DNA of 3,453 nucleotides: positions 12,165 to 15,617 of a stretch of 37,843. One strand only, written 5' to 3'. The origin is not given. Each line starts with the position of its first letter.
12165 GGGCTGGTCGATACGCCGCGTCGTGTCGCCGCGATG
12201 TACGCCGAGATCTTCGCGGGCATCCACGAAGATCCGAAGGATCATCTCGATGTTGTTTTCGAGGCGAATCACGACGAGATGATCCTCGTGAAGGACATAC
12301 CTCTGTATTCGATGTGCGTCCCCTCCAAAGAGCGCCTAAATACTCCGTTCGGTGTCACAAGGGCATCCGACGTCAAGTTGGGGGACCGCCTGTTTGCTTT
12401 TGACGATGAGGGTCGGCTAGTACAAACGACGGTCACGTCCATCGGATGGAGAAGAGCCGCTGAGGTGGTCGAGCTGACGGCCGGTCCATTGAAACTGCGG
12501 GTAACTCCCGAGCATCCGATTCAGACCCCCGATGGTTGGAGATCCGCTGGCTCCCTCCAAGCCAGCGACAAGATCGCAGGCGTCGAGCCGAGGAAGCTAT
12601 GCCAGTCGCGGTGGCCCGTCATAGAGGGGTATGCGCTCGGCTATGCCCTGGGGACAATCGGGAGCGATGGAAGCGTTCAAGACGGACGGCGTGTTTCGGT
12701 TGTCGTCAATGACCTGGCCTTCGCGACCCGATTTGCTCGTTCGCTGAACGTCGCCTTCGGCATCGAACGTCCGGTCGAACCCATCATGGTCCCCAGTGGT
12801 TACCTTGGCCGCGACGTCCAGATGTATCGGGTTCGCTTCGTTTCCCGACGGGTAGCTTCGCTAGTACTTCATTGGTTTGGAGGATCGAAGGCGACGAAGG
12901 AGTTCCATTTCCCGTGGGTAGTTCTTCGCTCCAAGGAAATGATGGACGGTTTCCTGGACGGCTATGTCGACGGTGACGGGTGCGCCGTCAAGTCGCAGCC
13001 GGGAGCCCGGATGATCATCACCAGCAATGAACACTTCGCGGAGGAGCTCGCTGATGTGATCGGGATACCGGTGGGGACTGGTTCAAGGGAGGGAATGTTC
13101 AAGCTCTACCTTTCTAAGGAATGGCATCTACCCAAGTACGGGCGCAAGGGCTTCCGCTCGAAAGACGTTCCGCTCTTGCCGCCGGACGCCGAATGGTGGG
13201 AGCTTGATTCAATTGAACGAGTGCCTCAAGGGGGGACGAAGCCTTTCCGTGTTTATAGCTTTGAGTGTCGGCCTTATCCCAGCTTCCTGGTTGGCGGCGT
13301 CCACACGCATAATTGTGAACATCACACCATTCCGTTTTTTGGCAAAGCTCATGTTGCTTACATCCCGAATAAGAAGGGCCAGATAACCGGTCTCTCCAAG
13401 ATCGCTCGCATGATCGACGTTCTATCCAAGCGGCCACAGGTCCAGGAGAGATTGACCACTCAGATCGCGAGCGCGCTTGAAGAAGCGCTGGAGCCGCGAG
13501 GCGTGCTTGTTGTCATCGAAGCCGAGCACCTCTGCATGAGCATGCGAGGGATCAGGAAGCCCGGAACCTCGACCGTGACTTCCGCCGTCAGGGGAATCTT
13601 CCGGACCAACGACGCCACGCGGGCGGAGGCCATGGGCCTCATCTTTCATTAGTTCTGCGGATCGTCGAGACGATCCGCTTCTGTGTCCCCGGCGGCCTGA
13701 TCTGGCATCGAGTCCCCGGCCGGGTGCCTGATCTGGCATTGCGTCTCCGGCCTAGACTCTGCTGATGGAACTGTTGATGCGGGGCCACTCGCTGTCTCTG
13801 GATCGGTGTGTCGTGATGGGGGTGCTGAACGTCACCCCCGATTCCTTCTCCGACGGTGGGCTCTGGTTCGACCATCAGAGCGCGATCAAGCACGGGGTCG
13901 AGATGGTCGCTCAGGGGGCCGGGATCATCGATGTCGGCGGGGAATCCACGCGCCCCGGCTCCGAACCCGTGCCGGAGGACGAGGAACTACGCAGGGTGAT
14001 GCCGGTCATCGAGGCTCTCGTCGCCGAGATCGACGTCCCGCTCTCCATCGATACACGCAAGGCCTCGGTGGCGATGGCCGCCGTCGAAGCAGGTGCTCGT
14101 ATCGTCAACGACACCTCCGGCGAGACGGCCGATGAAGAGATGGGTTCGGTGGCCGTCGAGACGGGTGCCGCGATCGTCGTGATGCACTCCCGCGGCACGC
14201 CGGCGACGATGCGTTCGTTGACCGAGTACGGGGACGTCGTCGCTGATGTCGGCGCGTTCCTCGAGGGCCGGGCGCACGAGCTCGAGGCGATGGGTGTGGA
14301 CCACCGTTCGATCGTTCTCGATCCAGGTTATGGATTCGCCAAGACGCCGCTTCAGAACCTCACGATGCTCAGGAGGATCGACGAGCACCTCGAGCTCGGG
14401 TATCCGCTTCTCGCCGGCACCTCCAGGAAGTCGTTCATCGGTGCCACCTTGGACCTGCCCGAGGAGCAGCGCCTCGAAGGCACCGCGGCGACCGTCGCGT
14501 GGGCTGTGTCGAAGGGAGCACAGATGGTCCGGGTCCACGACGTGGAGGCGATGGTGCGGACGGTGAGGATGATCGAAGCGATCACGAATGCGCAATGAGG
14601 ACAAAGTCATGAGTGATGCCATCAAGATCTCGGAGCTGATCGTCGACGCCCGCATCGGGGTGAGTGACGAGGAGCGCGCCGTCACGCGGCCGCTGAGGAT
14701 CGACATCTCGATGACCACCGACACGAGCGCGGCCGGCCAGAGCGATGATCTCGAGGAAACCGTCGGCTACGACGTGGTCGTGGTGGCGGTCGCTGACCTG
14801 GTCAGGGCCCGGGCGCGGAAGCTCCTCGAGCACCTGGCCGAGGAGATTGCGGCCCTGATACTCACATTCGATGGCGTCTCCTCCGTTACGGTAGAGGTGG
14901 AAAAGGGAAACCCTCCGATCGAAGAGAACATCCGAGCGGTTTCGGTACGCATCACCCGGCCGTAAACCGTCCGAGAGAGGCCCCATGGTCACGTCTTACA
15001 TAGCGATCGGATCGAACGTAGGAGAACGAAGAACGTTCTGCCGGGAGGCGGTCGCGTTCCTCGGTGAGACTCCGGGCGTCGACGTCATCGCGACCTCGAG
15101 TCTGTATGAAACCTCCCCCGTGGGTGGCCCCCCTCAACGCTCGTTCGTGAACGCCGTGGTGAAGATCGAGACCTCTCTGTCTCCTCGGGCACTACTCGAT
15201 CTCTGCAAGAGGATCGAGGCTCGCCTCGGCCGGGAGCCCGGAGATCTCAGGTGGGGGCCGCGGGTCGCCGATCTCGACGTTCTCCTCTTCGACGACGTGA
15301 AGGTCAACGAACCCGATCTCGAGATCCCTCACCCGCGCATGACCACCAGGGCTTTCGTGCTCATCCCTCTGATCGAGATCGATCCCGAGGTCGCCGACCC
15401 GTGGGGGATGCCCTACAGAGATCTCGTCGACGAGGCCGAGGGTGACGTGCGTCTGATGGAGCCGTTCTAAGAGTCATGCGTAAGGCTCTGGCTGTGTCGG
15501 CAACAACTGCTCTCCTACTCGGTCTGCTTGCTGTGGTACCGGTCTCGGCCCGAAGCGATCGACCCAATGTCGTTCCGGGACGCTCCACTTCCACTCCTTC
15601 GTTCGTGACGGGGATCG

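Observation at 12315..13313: Complete intein with homing endonuclease inserted at the zinc-ligand cysteine of GTP cyclohydrolase I (folE)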

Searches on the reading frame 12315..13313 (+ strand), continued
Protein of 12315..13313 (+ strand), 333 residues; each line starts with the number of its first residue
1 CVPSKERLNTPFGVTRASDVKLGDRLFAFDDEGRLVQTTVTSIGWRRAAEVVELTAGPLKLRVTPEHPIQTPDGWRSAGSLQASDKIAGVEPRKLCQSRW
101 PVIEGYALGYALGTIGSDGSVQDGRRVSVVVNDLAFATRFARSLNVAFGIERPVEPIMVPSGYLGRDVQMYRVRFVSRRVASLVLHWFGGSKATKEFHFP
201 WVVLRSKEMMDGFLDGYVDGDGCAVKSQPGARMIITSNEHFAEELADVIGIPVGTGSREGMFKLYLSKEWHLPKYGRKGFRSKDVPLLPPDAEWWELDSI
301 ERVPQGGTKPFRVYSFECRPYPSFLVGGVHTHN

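Call 35: fold_search(model_id=the predicted structure, library=pdb)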
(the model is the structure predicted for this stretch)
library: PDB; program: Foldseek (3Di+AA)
matches with E <= 10: 548; with E <= 0.001: 85
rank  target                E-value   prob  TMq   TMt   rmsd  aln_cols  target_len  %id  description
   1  7qsu                  4.5e-20  1.00  0.40  0.37  15.0       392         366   16  Crystal structure of homing endonuclease-associated TliVMA intein (C1A, d333-339) (released 2022-03-30)
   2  7qss                  1.8e-18  1.00  0.39  0.31  15.5       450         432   15  Crystal structure of homing endonuclease-associated TliVMA intein (C1A) (released 2022-03-30)
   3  7qst                  6.5e-16  1.00  0.35  0.32  16.2       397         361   16  Crystal structure of homing endonuclease-associated PhoVMA intein (C1A) (released 2022-03-30)
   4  1dq3                  1.2e-13  1.00  0.36  0.28  16.9       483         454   12  CRYSTAL STRUCTURE OF AN ARCHAEAL INTEIN-ENCODED HOMING ENDONUCLEASE PI-PFUI (released 2000-07-05)
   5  2cw7                  2.9e-12  1.00  0.35  0.22  18.1       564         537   12  Crystal structure of intein homing endonuclease II (released 2006-04-18)
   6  1jva_B                3.5e-12  1.00  0.36  0.29  16.4       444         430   13  CRYSTAL STRUCTURE OF THE VMA1-DERIVED ENDONUCLEASE BEARING THE N AND C EXTEIN PROPEPTIDES (released 2002-08-29)
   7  1vde_B                4.1e-12  1.00  0.37  0.30  15.4       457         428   13  PI-SCEI, A HOMING ENDONUCLEASE WITH PROTEIN SPLICING ACTIVITY (released 1998-04-08)
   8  1um2_A                9.9e-12  1.00  0.37  0.31  15.5       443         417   13  Crystal Structure of the Vma1-Derived Endonuclease with the Ligated Extein Segment (released 2004-09-22)
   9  1vde_A                1.7e-11  1.00  0.38  0.30  15.5       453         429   13  PI-SCEI, A HOMING ENDONUCLEASE WITH PROTEIN SPLICING ACTIVITY (released 1998-04-08)
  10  1ef0_A                2.8e-11  1.00  0.38  0.31  14.4       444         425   12  CRYSTAL STRUCTURE OF PI-SCEI MINIPRECURSOR (released 2000-06-07)
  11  1jva_A                7.5e-11  1.00  0.38  0.31  15.4       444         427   13  CRYSTAL STRUCTURE OF THE VMA1-DERIVED ENDONUCLEASE BEARING THE N AND C EXTEIN PROPEPTIDES (released 2002-08-29)
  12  1um2_B                3.2e-10  1.00  0.38  0.31  16.1       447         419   11  Crystal Structure of the Vma1-Derived Endonuclease with the Ligated Extein Segment (released 2004-09-22)
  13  1lws_A                7.7e-10  1.00  0.35  0.28  18.0       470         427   12  Crystal structure of the intein homing endonuclease PI-SceI bound to its recognition sequence (released 2002-09-27)
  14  1lwt_A                9.7e-10  1.00  0.35  0.27  14.9       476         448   12  Crystal structure of the intein homing endonuclease PI-SceI bound to its substrate DNA (Ca2+ free) (released 2002-09-27)
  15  1ef0_B                2.2e-09  1.00  0.36  0.31  17.0       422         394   14  CRYSTAL STRUCTURE OF PI-SCEI MINIPRECURSOR (released 2000-06-07)
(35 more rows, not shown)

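Call 43: search_protein_families(library=pfam, proteins=[L078:3200-5218:+, L078:3161-5269:-, L078:5232-5909:+, L078:5983-6972:+, L078:6991-8043:-, L078:7590-8339:+, L069:2941-5148:+, L069:5235-5918:+, L069:5989-6975:+, L069:7477-8184:+], max_evalue=0.0001)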
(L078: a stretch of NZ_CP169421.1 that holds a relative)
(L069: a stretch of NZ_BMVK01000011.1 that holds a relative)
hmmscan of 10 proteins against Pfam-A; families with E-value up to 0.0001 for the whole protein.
L078:3200-5218:+ (673 aa): 6 families
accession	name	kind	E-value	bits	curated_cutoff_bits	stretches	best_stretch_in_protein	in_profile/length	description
PF01434.24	Peptidase_M41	-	1.5e-71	240.7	29.9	1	423-612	1-191/191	Peptidase family M41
PF00004.35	AAA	-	1.7e-46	158.3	21.2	1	210-342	1-130/131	ATPase family associated with various cellular activities (AAA)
PF17862.7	AAA_lid_3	-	2e-12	46.8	27.2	1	365-408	1-44/45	AAA+ lid domain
PF06480.20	FtsH_ext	-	3.7e-05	24.3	25.5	0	11-76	2-68/103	FtsH Extracellular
PF13191.12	AAA_16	-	5.5e-05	24.2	32.6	0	199-243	16-63/167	AAA ATPase domain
PF07728.20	AAA_5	-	6.3e-05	23.4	22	0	209-329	1-135/139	AAA domain (dynein-related subfamily)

L078:3161-5269:- (702 aa): 0 families

L078:5232-5909:+ (226 aa): 1 family
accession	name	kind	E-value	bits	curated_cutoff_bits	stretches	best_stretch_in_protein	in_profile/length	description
PF01227.27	GTP_cyclohydroI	-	1.2e-75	253.3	27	1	47-223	2-178/179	GTP cyclohydrolase I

L078:5983-6972:+ (330 aa): 0 families

L078:6991-8043:- (350 aa): 1 family
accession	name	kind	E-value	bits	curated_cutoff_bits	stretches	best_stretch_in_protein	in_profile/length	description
PF11377.13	DUF3180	-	1e-33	116.8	28.4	1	197-337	1-135/135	Protein of unknown function (DUF3180)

L078:7590-8339:+ (250 aa): 0 families

L069:2941-5148:+ (736 aa): 4 families
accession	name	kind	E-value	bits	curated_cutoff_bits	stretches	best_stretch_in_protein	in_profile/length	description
PF01434.24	Peptidase_M41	-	9.6e-72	241.3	29.9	1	473-662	1-191/191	Peptidase family M41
PF00004.35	AAA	-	1.3e-46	158.8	21.2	1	260-392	1-130/131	ATPase family associated with various cellular activities (AAA)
PF17862.7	AAA_lid_3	-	5.9e-12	45.3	27.2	1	416-458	2-44/45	AAA+ lid domain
PF06480.20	FtsH_ext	-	1e-06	29.3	25.5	1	62-147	2-86/103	FtsH Extracellular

L069:5235-5918:+ (228 aa): 1 family
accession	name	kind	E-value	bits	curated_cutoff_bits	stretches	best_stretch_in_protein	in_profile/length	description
PF01227.27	GTP_cyclohydroI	-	4.1e-75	251.6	27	1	49-225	2-178/179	GTP cyclohydrolase I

L069:5989-6975:+ (329 aa): 0 families

L069:7477-8184:+ (236 aa): 0 families

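Call 49: search_protein_representatives(protein=window:12315-13313:+)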
Query: 333 residues. Proteins with E-value up to 0.001 (for the whole library): 361; up to 1e-10: 88; up to 1e-30: 29. The best 150 are listed.
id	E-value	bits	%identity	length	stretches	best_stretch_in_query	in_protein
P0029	3.7e-121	420.9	56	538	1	1-333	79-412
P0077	1.4e-79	284.2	44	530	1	1-332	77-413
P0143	3.2e-73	263.2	44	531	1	1-333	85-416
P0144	2.7e-60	220.8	41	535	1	1-333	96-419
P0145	3.5e-58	213.8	41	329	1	2-328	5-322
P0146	1.5e-57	211.7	38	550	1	10-333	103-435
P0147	5.0e-56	206.7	47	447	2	1-125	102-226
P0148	4.9e-52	193.6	38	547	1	1-333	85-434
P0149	6.7e-50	186.6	43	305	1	1-256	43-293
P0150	1.0e-45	172.8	40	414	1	57-333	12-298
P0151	1.5e-45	172.3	34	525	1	7-333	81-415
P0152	2.6e-45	171.5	41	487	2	9-232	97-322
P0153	4.7e-41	157.5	38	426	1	32-333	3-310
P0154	4.8e-39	150.9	43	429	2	1-133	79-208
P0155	7.2e-39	150.3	42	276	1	1-192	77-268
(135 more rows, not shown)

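Call 64: find_encoding_contigs(protein=P0001, flank=3000, max_places=6)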
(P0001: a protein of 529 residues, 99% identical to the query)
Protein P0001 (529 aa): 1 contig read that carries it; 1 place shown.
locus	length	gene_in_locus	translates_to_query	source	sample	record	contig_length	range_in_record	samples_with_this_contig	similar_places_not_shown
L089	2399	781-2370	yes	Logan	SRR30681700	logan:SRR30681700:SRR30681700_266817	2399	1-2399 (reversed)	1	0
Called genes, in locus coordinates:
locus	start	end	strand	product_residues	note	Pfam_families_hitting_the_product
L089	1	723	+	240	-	?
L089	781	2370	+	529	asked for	PF01227:GTP_cyclohydroI, PF14528:LAGLIDADG_3 (faint), PF01227:GTP_cyclohydroI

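Call 65: find_encoding_contigs(protein=P0002, flank=5000, max_places=3)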
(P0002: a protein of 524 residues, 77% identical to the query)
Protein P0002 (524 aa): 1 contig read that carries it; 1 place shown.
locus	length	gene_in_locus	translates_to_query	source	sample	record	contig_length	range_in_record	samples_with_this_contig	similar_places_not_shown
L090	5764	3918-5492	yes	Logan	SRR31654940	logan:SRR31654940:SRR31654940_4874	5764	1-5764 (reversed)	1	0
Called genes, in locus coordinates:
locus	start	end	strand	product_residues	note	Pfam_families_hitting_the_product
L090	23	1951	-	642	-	PF22148:Fervidolysin_NPro-like, PF00082:Peptidase_S8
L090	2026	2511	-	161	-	PF01288:HPPK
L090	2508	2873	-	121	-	PF02152:FolB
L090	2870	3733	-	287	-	PF00809:Pterin_bind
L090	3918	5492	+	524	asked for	PF01227:GTP_cyclohydroI, PF14528:LAGLIDADG_3 (faint), PF01227:GTP_cyclohydroI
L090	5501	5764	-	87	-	?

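Call 69: find_homologous_proteins(query=L078:5983-6972:+, max_evalue=1e-20)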
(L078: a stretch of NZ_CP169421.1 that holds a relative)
Query L078:5983-6972:+ (330 aa): 610 proteins with E <= 1e-20 among 7387 candidates; the best 120 are listed.
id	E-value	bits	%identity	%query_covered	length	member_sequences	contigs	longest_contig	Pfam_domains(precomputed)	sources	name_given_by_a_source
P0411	3.8e-221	751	99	100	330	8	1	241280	-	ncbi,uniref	ncbi:hypothetical protein ABZZ44_17575 [Streptomyces sp. NPDC006460]|uniref:hypothetical protein n=1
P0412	2.0e-187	641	83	100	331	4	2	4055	-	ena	-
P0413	5.2e-182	623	81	100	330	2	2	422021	-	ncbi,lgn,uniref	ncbi:hypothetical protein [Streptomyces sp. NPDC050600]|uniref:hypothetical protein n=1 Tax=unclassi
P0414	1.4e-179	615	80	99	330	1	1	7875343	-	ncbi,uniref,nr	ncbi:hypothetical protein [Streptomyces solicathayae]|uniref:DOD-type homing endonuclease domain-con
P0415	3.3e-179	614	81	100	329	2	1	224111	-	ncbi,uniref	ncbi:hypothetical protein [Streptomyces sp. NPDC013457]|uniref:hypothetical protein n=1 Tax=Streptom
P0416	5.0e-179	613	79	100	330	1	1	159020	-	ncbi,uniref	ncbi:hypothetical protein ACFC0D_04920 [Streptomyces sp. NPDC056222]|uniref:hypothetical protein n=1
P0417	4.7e-178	610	80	100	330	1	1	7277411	-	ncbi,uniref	ncbi:hypothetical protein [Streptomyces tritici]|uniref:hypothetical protein n=1 Tax=Streptomyces tr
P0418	1.3e-177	608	81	100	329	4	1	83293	-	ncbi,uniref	ncbi:hypothetical protein AB0A60_33285 [Streptomyces sp. NPDC046275]|uniref:hypothetical protein n=1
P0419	2.0e-177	608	79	100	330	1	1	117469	-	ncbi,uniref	ncbi:hypothetical protein AB0D99_21865 [Streptomyces sp. NPDC047971]|uniref:hypothetical protein n=1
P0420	1.7e-176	605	80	100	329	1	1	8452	-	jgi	jgi:hypothetical protein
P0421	2.8e-176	604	79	100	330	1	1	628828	-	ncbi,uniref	ncbi:hypothetical protein ACIGO8_15935 [Streptomyces sp. NPDC053493]|uniref:hypothetical protein n=1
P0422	4.8e-176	603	78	100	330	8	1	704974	-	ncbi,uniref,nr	ncbi:hypothetical protein [Streptomyces sp. CB02261]|uniref:hypothetical protein n=1 Tax=Streptomyce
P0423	6.0e-176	603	79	99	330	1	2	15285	-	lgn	-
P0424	2.5e-175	601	80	100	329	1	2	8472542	-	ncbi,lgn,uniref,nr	ncbi:hypothetical protein [Streptomyces sp. NBC_01353]|uniref:hypothetical protein n=1 Tax=Streptomy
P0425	4.4e-175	600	81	100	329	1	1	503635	-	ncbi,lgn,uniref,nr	ncbi:hypothetical protein M5362_15510 [Streptomyces sp. Je 1-79]|uniref:hypothetical protein n=1 Tax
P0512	1.4e-146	506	70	100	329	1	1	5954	PF14528.12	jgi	jgi:GTP cyclohydrolase I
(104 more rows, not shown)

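Call 85: predict_structure(alignment_id=A2)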
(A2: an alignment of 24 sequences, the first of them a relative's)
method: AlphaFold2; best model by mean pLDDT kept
length: 330 residues; sequences in the alignment: 24
mean_pLDDT: 82.2   pTM: 0.71
mean pLDDT of the five models: 82.2, 72.3, 56.3, 54.4, 49.6
residues with pLDDT >= 90: 98; 70-90: 182; 50-70: 43; < 50: 7
segments of 3 or more residues with pLDDT < 50: none
pLDDT, mean of each block of 10 residues (from residue 1): 78 88 93 83 92 92 90 89 93 72 83 73 69 87 89 83 60 82 66 55 87 85 77 85 92 87 91 90 76 94 87 79 68
secondary structure, 60 per line:
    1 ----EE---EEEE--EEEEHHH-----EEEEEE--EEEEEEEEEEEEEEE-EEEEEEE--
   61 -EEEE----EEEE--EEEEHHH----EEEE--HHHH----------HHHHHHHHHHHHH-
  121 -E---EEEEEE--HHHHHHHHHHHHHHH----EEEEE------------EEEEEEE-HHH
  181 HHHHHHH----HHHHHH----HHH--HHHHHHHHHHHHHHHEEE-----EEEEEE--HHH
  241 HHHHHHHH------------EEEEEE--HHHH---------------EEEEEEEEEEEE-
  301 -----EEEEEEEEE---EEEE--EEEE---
elements in order: E10-13 E16-19 E28-33 E36-50 E52-58 E62-65 E70-73 E76-79 E87-90 H93-96 H107-119 E126-131 H134-148 E153-157 E170-176 H178-187 H192-197 H207-221 E222-224 E230-235 H238-248 E261-266 H269-272 E288-299 E306-314 E318-321 E324-327

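Call 89: fold_search(model_id=the predicted structure, library=pdb)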
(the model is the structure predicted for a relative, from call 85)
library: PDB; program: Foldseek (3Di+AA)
matches with E <= 10: 519; with E <= 0.001: 42
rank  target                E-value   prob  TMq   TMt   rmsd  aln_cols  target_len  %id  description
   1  7qsu                  2.4e-15  1.00  0.33  0.30  15.7       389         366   15  Crystal structure of homing endonuclease-associated TliVMA intein (C1A, d333-339) (released 2022-03-30)
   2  7qss                  1.1e-13  1.00  0.35  0.28  15.5       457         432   13  Crystal structure of homing endonuclease-associated TliVMA intein (C1A) (released 2022-03-30)
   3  7qst                  1.3e-12  1.00  0.34  0.32  16.0       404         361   15  Crystal structure of homing endonuclease-associated PhoVMA intein (C1A) (released 2022-03-30)
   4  1vde_B                1.4e-10  1.00  0.32  0.26  16.6       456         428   14  PI-SCEI, A HOMING ENDONUCLEASE WITH PROTEIN SPLICING ACTIVITY (released 1998-04-08)
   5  1jva_B                2.9e-10  1.00  0.36  0.28  16.2       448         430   12  CRYSTAL STRUCTURE OF THE VMA1-DERIVED ENDONUCLEASE BEARING THE N AND C EXTEIN PROPEPTIDES (released 2002-08-29)
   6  1ef0_A                3.9e-10  1.00  0.35  0.28  16.1       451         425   14  CRYSTAL STRUCTURE OF PI-SCEI MINIPRECURSOR (released 2000-06-07)
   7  1vde_A                8.8e-10  1.00  0.34  0.27  16.1       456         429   13  PI-SCEI, A HOMING ENDONUCLEASE WITH PROTEIN SPLICING ACTIVITY (released 1998-04-08)
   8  1jva_A                9.3e-10  1.00  0.36  0.28  16.5       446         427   12  CRYSTAL STRUCTURE OF THE VMA1-DERIVED ENDONUCLEASE BEARING THE N AND C EXTEIN PROPEPTIDES (released 2002-08-29)
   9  1um2_A                1.8e-09  1.00  0.36  0.30  16.8       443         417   13  Crystal Structure of the Vma1-Derived Endonuclease with the Ligated Extein Segment (released 2004-09-22)
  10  1dq3                  4.0e-09  1.00  0.35  0.27  15.8       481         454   11  CRYSTAL STRUCTURE OF AN ARCHAEAL INTEIN-ENCODED HOMING ENDONUCLEASE PI-PFUI (released 2000-07-05)
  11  1ef0_B                5.3e-09  1.00  0.34  0.29  15.6       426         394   13  CRYSTAL STRUCTURE OF PI-SCEI MINIPRECURSOR (released 2000-06-07)
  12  1um2_B                2.4e-08  1.00  0.35  0.28  15.9       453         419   13  Crystal Structure of the Vma1-Derived Endonuclease with the Ligated Extein Segment (released 2004-09-22)
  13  1lws_A                5.5e-08  1.00  0.33  0.26  16.4       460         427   13  Crystal structure of the intein homing endonuclease PI-SceI bound to its recognition sequence (released 2002-09-27)
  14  1dfa                  6.9e-08  1.00  0.33  0.29  14.3       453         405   14  CRYSTAL STRUCTURE OF PI-SCEI IN C2 SPACE GROUP (released 1999-12-08)
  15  6frg                  8.7e-06  1.00  0.26  0.52   3.0       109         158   17  Crystal structure of G-1F mutant of Ssp DnaB Mini-Intein variant M86 (released 2019-01-30)
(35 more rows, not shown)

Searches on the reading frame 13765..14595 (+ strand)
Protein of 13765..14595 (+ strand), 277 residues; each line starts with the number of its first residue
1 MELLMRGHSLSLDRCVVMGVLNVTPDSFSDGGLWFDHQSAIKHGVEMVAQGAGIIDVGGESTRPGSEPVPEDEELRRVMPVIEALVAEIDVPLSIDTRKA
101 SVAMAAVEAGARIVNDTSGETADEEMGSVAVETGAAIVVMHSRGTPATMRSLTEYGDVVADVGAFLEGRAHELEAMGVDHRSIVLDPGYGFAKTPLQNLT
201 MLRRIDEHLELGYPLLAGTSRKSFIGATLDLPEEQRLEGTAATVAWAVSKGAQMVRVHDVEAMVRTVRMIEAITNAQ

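Call 38: search_protein_families(library=pfam, proteins=[window:13765-14595:+], max_evalue=0.00001)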
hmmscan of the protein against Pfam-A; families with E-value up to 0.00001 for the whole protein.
window:13765-14595:+ (277 aa): 1 family
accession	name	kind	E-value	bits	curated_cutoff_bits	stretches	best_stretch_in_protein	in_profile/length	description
PF00809.28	Pterin_bind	-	7.1e-87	291.5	25.5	1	18-258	1-244/244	Pterin binding enzyme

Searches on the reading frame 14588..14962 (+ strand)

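Call 38: search_protein_families(library=pfam, proteins=[window:14588-14962:+], max_evalue=0.00001)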
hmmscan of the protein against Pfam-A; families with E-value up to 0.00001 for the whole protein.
window:14588-14962:+ (125 aa): 1 family
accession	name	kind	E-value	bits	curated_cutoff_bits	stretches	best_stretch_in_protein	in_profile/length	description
PF02152.23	FolB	-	1.2e-29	103.5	31.8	1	12-123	1-113/113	Dihydroneopterin aldolase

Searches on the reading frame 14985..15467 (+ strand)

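Call 38: search_protein_families(library=pfam, proteins=[window:14985-15467:+], max_evalue=0.00001)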
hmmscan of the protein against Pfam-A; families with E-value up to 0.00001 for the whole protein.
window:14985-15467:+ (161 aa): 1 family
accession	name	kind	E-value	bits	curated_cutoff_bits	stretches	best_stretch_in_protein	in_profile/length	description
PF01288.25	HPPK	-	1.5e-38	132.2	25.7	1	5-134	1-116/116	7,8-dihydro-6-hydroxymethylpterin-pyrophosphokinase (HPPK)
